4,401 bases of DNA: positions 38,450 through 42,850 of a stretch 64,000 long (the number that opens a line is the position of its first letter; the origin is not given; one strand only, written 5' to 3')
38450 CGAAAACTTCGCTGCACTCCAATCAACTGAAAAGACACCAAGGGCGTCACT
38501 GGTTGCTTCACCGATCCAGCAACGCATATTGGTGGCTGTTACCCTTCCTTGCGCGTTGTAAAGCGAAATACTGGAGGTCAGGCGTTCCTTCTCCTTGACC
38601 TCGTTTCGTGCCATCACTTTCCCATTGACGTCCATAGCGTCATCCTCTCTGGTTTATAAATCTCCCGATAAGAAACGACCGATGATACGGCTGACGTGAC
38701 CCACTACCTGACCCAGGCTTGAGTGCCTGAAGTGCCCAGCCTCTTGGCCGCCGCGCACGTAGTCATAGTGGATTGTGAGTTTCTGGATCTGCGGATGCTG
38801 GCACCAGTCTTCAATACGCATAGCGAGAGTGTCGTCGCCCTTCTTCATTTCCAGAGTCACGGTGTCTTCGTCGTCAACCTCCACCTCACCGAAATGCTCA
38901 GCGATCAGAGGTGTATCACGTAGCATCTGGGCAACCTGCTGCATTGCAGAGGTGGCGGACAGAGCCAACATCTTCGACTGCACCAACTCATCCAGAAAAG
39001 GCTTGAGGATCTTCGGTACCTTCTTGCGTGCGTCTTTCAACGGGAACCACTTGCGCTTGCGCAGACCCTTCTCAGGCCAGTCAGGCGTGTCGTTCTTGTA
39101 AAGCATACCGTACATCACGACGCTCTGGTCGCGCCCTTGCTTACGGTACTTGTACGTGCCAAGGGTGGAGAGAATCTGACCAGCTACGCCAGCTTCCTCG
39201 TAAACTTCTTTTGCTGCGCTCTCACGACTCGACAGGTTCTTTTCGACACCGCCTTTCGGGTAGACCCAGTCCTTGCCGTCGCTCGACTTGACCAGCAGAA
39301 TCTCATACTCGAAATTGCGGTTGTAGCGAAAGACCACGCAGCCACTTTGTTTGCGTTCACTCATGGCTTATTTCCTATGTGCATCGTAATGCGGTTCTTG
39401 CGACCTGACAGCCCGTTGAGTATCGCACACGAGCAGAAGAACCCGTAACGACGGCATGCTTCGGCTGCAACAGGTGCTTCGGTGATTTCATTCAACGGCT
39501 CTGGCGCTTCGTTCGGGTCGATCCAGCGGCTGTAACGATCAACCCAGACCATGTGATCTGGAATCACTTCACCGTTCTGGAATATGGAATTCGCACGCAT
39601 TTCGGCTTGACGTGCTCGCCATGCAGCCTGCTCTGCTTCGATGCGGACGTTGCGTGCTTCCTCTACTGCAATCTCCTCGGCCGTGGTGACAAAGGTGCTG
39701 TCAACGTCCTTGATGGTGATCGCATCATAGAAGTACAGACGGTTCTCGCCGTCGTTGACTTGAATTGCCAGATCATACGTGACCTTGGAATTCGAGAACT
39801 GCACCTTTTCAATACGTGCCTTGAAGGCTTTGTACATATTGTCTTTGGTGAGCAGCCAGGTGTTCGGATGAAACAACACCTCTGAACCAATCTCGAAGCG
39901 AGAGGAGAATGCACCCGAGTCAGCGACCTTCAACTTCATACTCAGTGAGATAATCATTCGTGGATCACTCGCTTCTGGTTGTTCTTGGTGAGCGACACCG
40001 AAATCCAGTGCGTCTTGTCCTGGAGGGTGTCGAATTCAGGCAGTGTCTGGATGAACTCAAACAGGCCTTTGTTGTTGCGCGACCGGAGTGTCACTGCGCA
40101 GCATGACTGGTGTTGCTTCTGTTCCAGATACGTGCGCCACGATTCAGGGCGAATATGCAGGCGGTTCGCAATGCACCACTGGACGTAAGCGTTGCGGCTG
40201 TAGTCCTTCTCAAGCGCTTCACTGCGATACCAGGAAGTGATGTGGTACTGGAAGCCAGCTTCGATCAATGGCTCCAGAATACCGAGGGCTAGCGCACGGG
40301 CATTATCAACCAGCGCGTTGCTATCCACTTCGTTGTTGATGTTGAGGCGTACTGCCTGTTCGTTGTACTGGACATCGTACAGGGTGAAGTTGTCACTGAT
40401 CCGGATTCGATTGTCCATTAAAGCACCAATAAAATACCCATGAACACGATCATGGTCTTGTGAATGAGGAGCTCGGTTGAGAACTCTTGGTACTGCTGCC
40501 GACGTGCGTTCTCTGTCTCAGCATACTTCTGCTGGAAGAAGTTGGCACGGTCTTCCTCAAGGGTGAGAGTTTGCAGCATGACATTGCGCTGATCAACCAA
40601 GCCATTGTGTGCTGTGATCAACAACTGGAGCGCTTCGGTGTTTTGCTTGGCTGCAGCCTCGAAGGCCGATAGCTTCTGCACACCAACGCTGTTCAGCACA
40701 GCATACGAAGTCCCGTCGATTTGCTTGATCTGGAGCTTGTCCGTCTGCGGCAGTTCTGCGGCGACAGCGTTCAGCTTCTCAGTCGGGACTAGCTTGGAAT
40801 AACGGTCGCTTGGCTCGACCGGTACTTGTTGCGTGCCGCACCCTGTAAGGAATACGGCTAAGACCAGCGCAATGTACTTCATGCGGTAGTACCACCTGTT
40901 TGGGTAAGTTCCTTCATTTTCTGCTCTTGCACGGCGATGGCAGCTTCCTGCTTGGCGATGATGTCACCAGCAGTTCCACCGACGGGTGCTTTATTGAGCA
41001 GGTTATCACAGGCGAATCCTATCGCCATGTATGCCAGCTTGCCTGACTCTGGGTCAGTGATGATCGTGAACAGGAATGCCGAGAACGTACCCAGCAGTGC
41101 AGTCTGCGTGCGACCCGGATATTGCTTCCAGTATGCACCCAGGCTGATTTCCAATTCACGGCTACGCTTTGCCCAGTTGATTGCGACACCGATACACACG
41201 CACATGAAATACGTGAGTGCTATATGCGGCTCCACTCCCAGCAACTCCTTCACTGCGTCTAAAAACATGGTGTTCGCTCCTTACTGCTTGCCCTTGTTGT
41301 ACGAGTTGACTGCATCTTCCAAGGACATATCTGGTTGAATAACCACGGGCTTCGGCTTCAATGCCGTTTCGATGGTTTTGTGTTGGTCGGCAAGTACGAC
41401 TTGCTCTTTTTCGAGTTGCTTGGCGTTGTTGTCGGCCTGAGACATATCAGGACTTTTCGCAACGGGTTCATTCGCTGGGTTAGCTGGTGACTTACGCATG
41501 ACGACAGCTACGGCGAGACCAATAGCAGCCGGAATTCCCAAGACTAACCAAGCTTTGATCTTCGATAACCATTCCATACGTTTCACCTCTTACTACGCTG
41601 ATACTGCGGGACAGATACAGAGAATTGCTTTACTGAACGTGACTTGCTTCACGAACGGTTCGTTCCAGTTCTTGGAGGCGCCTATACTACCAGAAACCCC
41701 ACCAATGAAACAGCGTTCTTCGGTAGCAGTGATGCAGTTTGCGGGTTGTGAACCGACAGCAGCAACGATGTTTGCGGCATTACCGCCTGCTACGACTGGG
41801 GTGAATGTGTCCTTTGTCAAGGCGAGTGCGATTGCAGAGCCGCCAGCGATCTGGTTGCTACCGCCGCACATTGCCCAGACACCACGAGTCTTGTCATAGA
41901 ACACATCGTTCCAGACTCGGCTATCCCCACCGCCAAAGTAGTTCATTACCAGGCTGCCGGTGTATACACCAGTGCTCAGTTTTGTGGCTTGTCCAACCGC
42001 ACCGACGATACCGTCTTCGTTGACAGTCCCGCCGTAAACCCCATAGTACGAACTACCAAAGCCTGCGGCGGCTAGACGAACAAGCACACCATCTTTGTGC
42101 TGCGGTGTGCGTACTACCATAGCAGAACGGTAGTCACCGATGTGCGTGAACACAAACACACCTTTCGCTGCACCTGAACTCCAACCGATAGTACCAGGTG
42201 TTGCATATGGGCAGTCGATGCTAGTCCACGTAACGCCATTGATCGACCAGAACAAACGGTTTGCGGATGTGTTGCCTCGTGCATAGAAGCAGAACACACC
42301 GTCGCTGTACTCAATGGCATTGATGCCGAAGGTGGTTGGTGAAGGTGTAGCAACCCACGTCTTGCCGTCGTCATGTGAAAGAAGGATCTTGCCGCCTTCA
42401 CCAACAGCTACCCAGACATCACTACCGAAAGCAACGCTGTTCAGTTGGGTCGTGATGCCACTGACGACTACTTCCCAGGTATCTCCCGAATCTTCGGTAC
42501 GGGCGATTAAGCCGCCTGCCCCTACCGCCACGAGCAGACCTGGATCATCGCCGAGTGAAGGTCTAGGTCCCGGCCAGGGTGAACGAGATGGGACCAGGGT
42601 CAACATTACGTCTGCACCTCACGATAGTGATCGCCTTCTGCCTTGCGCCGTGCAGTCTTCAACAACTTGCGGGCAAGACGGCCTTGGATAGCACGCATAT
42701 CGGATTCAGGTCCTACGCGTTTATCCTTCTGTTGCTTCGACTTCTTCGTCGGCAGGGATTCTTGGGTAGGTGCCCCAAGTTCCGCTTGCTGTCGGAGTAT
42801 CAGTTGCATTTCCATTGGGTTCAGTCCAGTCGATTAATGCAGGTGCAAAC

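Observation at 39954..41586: Lysis cassette with a unimolecular spanin and a possibly degenerate M15 peptidase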

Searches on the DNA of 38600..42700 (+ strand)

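Call 5: search_dna_similar(query=window:38600-42700:+, collection=phages, mode=near, max_rows=25)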
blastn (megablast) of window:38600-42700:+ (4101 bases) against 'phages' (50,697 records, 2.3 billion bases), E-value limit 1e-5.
No match.

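Call 6: search_dna_similar(query=window:38600-42700:+, collection=phages, mode=distant, max_rows=25)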
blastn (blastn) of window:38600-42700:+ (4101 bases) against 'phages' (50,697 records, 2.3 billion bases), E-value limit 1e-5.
Records with a match: 2; places in all: 4; records where one place covers at least 80% of the query: 0.
Best place of each record, by identity: 60-80% 2.
By first word of the organism name: Pseudomonas 2.
By host as written in the record: Pseudomonas aeruginosa PAO1 2.
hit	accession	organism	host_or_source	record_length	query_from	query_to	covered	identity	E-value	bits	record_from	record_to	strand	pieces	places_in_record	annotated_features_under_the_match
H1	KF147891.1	Pseudomonas phage PaBG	Pseudomonas aeruginosa PAO1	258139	328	2673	33%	70.3%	3e-78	561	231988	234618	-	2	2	hypothetical protein (x2) | putative lipoprotein | putative peptidase M15A | nucleoside triphosphate pyrophosphorylase | putative membrane protein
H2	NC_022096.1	Pseudomonas phage PaBG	Pseudomonas aeruginosa PAO1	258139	328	2673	33%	70.3%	3e-78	561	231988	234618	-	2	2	hypothetical protein (x3) | lipoprotein | endolysin | nudix hydrolase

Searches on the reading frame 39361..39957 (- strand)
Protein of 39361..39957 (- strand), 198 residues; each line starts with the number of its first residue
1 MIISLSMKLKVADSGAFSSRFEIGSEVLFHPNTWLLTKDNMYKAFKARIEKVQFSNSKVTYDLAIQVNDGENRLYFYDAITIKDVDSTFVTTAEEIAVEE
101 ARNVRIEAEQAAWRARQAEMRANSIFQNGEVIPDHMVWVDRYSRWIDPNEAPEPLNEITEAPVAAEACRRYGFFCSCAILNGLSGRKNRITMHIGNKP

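Call 3: search_protein_families(library=pfam, proteins=[window:39361-39957:-], max_evalue=1)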
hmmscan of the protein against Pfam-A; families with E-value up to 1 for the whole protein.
window:39361-39957:- (198 aa): 1 family
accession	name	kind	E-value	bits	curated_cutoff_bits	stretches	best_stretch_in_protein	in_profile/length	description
PF04786.17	Baculo_DNA_bind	-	0.023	14.6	25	1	46-89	52-95/248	ssDNA binding protein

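Call 4: search_protein_families(library=phrogs, proteins=[window:39361-39957:-], max_evalue=0.01)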
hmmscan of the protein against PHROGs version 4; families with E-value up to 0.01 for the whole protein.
window:39361-39957:- (198 aa): 0 families

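Call 104: search_protein_families(library=ncbifam, proteins=[window:39361-39957:-], max_evalue=0.1)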
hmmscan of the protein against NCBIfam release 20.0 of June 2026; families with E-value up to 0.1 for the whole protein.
window:39361-39957:- (198 aa): 0 families

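Call 106: search_protein_families(library=phrogs, proteins=[window:39361-39957:-], max_evalue=1)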
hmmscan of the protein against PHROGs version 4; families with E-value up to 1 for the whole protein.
window:39361-39957:- (198 aa): 3 families
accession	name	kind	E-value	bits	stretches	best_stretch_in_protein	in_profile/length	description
phrog_4002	-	unknown function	0.11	13.2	1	37-95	77-133/171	-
phrog_8129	-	unknown function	0.14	12.9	1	79-120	10-50/95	-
phrog_8224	-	unknown function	0.26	12.6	1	39-92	11-63/91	-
